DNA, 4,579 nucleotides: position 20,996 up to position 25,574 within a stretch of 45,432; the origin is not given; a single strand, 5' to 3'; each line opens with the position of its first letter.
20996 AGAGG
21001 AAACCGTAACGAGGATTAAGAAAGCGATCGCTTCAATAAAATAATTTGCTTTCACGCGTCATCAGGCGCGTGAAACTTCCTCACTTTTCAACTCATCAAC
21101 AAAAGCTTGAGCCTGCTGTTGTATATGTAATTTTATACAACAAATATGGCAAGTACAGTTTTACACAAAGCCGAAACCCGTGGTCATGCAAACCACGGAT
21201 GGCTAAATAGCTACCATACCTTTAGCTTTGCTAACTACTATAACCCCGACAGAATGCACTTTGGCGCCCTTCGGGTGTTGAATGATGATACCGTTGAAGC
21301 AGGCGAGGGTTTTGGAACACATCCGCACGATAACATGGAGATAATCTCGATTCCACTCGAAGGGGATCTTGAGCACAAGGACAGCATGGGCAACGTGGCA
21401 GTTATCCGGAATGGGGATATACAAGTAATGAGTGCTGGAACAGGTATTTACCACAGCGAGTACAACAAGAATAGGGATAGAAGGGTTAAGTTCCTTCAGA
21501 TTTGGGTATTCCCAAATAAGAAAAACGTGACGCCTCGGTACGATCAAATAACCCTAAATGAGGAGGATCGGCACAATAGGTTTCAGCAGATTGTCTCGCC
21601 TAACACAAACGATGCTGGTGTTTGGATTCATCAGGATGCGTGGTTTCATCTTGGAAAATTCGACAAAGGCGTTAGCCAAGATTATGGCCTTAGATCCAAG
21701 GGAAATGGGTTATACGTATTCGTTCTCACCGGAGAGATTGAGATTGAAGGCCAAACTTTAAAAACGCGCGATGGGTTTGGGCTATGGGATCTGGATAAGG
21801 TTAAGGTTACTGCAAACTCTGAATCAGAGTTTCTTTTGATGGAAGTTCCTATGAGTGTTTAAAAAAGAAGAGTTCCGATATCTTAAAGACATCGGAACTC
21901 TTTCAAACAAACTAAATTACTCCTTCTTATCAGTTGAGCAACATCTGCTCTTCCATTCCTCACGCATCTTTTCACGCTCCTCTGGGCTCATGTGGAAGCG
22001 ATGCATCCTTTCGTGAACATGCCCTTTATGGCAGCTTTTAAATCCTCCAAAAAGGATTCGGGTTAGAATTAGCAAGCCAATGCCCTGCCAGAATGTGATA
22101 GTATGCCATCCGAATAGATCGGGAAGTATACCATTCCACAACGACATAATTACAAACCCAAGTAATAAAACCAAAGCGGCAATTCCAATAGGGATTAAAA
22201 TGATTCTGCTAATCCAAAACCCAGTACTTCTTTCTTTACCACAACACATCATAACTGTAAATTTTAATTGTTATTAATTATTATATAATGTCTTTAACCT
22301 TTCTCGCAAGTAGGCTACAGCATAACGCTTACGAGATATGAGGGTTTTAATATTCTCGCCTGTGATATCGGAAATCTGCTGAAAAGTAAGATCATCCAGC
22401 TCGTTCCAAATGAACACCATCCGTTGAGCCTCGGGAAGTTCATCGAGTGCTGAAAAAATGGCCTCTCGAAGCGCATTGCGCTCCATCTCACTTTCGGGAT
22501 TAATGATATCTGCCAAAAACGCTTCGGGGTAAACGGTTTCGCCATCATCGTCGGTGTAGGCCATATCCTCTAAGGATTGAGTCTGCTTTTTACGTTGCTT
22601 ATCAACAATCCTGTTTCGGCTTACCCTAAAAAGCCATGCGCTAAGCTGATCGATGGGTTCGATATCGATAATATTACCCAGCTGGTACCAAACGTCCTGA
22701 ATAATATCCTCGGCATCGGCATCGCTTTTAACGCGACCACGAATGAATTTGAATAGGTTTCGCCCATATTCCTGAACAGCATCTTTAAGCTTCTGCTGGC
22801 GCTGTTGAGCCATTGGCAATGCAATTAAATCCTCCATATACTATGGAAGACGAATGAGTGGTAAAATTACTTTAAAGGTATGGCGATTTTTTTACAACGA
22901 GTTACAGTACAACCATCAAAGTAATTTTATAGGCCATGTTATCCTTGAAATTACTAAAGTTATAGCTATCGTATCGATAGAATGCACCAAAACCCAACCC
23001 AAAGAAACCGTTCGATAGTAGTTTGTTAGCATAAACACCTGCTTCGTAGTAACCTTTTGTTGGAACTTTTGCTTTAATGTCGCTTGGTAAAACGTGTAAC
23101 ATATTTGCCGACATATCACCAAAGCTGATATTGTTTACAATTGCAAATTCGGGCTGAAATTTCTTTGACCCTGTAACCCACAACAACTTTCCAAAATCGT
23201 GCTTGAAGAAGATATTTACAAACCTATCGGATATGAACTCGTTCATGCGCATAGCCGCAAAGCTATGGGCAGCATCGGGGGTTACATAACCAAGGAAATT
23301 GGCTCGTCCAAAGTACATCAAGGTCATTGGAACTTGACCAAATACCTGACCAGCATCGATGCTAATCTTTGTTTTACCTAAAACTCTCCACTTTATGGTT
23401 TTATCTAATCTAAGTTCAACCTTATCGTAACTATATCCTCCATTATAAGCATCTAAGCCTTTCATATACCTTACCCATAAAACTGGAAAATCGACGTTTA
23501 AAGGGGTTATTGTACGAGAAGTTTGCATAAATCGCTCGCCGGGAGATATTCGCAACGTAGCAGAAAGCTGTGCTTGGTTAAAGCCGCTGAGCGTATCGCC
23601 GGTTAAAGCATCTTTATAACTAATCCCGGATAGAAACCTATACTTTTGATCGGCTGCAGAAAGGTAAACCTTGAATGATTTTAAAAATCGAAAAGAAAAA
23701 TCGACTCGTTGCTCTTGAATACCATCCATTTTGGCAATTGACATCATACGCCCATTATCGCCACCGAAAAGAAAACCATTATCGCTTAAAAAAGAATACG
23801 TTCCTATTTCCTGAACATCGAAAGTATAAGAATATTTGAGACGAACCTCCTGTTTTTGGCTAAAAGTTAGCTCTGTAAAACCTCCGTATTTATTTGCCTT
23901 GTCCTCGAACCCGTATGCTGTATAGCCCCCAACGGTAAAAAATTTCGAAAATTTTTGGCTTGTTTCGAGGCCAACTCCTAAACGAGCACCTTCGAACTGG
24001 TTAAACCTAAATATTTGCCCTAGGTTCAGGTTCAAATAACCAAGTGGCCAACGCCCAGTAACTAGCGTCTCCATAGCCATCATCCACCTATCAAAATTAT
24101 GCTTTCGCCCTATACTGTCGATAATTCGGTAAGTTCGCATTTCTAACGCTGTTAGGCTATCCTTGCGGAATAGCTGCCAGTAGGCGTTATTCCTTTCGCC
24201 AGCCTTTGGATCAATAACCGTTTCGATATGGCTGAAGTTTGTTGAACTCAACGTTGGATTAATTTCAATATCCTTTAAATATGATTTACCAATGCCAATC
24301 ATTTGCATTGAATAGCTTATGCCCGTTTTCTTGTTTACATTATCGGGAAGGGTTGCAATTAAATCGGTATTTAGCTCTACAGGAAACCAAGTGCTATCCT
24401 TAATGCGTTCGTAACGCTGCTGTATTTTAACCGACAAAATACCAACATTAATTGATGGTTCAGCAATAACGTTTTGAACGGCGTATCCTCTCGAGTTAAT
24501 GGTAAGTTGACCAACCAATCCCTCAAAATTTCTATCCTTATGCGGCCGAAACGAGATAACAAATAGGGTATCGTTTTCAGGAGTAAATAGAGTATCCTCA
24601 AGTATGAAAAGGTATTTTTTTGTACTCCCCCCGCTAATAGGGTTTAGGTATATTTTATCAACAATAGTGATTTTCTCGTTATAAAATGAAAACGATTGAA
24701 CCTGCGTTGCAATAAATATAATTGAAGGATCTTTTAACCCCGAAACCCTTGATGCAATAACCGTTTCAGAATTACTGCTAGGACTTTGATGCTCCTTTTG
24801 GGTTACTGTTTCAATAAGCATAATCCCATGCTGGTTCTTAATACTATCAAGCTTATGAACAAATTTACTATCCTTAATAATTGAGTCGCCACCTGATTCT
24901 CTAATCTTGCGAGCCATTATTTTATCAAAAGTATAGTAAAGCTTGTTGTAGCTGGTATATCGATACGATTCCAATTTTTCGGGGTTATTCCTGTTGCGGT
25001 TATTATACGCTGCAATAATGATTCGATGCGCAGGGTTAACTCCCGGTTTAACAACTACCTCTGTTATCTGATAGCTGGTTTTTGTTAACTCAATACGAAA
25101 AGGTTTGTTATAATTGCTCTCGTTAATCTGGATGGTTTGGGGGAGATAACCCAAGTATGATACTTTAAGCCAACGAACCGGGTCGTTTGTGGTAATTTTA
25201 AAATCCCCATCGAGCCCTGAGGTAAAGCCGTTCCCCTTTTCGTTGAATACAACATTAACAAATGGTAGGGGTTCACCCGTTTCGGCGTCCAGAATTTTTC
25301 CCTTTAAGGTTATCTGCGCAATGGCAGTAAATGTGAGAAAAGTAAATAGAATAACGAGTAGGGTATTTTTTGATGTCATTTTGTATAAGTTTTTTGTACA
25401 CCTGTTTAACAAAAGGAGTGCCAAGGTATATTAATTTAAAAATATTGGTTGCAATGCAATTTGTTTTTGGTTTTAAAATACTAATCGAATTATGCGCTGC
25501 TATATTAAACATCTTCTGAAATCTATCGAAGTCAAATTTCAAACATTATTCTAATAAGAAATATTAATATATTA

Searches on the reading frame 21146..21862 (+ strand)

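Call 50: search_protein_families(library=pfam, proteins=[window:21146-21862:+], max_evalue=0.001)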
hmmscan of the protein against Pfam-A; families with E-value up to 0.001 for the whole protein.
window:21146-21862:+ (238 aa): 2 families
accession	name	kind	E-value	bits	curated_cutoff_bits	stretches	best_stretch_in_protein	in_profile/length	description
PF02678.22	Pirin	-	4.4e-34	117.2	26.1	1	11-121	7-108/108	Pirin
PF17954.7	Pirin_C_2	-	1.5e-27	96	22.9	1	149-234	2-86/86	Quercetinase C-terminal cupin domain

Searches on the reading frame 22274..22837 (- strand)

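Call 51: search_protein_families(library=pfam, proteins=[window:22274-22837:-], max_evalue=0.001)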
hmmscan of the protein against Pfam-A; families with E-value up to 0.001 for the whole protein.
window:22274-22837:- (187 aa): 3 families
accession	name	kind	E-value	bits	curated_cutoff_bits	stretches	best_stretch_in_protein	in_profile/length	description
PF04542.20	Sigma70_r2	-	2.4e-10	40.5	24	1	21-85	2-69/71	Sigma-70 region 2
PF08281.18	Sigma70_r4_2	-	8.3e-08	32.2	25.7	1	125-165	2-42/54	Sigma-70, region 4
PF04545.22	Sigma70_r4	-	0.00017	21.5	24.1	1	130-179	1-50/50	Sigma-70, region 4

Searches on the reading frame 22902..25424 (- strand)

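Call 3: search_protein_families(library=pfam, proteins=[window:22902-25424:-], max_evalue=0.01)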
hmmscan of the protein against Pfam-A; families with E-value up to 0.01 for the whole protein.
window:22902-25424:- (840 aa): 4 families
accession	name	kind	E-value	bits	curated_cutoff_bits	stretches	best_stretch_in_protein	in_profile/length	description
PF18939.6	DUF5686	-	1.9e-35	122.9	39.2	2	138-532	3-397/669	Family of unknown function (DUF5686)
PF13715.12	CarbopepD_reg_2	-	9.2e-17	61.3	32.2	1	40-125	1-88/88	CarboxypepD_reg-like domain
PF13620.12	CarboxypepD_reg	-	1.2e-06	29.1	32.3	1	39-99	1-65/82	Carboxypeptidase regulatory-like domain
PF23591.1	CILP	-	0.0053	17.2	27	0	37-84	4-50/90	Cartilage intermediate layer protein 1-like domain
